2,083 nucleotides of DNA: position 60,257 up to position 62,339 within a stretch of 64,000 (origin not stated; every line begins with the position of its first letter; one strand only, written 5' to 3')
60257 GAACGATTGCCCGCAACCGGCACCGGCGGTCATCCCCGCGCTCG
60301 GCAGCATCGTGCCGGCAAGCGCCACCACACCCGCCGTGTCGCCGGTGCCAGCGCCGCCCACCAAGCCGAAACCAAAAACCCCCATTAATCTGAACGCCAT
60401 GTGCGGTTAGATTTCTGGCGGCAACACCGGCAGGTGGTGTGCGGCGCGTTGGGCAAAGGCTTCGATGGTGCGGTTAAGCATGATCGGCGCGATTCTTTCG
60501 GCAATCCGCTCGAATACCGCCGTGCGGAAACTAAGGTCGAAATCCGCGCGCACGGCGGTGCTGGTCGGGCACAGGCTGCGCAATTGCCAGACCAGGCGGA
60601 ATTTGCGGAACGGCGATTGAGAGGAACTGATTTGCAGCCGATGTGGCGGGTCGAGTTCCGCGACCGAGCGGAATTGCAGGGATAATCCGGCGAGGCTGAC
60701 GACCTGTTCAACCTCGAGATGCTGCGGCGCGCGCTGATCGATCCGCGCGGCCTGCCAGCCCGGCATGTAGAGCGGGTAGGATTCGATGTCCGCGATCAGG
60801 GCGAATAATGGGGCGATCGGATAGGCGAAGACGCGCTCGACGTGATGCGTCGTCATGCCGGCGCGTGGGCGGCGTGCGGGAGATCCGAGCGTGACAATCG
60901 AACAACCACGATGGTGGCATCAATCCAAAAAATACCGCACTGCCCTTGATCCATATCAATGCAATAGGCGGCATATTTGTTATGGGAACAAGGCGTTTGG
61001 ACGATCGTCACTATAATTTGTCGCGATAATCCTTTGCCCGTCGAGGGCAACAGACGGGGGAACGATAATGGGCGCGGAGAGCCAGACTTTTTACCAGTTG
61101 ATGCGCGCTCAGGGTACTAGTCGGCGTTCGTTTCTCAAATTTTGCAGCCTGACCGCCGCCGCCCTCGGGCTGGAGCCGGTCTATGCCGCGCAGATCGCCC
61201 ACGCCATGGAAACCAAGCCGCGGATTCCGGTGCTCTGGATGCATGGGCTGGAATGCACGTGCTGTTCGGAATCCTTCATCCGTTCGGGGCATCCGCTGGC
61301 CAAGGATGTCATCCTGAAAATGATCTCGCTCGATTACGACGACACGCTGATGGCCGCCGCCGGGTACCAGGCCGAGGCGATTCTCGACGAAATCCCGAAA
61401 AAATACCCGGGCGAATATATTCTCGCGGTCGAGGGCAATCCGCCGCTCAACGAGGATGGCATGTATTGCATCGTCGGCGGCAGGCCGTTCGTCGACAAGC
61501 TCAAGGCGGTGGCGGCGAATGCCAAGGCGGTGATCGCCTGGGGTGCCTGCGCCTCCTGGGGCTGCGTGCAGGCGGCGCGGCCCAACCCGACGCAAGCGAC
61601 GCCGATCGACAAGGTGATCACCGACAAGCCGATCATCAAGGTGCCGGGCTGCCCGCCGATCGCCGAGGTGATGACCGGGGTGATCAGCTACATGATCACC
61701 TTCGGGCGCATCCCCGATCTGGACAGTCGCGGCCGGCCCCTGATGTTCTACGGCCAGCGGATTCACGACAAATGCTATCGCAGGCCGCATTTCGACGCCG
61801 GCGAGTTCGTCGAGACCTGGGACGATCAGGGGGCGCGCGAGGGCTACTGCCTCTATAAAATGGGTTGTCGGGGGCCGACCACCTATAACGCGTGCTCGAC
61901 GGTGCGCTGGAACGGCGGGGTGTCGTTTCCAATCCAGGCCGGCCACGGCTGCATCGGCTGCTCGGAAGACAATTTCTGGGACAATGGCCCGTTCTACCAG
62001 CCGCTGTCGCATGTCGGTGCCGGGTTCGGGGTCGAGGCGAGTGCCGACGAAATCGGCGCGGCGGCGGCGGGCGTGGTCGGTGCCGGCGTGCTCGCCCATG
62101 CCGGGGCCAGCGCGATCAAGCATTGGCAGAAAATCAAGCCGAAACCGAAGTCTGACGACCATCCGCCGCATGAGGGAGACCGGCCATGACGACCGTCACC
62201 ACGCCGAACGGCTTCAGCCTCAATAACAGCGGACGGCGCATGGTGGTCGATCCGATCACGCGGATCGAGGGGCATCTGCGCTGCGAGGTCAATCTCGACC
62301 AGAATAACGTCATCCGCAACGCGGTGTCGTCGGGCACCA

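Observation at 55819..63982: Clustered H2-to-sulfur respiratory chain in an apparently aerobic-lineage alphaproteobacterium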

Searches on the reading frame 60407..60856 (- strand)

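Call 3: search_protein_families(library=pfam, proteins=[window:60407-60856:-])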
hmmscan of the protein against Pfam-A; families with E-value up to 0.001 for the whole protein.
window:60407-60856:- (149 aa): 2 families
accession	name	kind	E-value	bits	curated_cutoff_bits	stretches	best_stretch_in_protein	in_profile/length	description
PF03364.25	Polyketide_cyc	-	4e-21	76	23.4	1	11-134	2-125/126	Polyketide cyclase / dehydrase and lipid transport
PF10604.15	Polyketide_cyc2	-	3e-06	28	27.4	1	3-139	3-138/142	Polyketide cyclase / dehydrase and lipid transport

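Call 4: search_protein_families(library=ncbifam, proteins=[window:60407-60856:-])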
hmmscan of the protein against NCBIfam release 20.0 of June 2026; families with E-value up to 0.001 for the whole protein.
window:60407-60856:- (149 aa): 1 family
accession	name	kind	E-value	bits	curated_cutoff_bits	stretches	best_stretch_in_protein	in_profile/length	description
NF007999.1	PRK10724.1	equivalog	2.2e-12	47.4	258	1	11-139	11-139/144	type II toxin-antitoxin system RatA family toxin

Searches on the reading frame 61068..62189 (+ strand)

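Call 3: search_protein_families(library=pfam, proteins=[window:61068-62189:+])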
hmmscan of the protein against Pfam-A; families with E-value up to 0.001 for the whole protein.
window:61068-62189:+ (373 aa): 2 families
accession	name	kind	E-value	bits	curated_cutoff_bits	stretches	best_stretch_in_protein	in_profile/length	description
PF14720.11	NiFe_hyd_SSU_C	-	1.6e-32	112.1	27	1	228-309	1-79/80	NiFe/NiFeSe hydrogenase small subunit C-terminal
PF01058.29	Oxidored_q6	-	1e-26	93.6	27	1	63-208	1-127/128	NADH ubiquinone oxidoreductase, 20 Kd subunit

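Call 4: search_protein_families(library=ncbifam, proteins=[window:61068-62189:+])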
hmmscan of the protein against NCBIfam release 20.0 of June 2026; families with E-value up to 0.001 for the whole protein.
window:61068-62189:+ (373 aa): 6 families
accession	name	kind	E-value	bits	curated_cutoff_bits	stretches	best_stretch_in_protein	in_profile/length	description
TIGR00391.1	hydA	subfamily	2.5e-164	546.7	179.5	1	4-355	2-358/365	hydrogenase small subunit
NF007779.0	PRK10468.1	equivalog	8.4e-97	324.5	659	1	10-304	6-301/372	hydrogenase 2 small subunit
NF045520.1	H2_NiFeSe_small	exception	4.7e-71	239.7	470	1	18-311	3-313/314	NiFeSe hydrogenase small subunit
TIGR03294.1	FrhG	equivalog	4.9e-06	26.4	245.5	1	141-209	67-140/228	coenzyme F420 hydrogenase subunit gamma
TIGR01409.1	TAT_signal_seq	domain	6.3e-05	23.2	16.7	1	17-46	1-29/29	twin-arginine translocation signal domain-containing protein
NF011395.0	PRK14820.1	equivalog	0.00077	19.3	263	0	141-204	90-149/180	NADH-quinone oxidoreductase subunit B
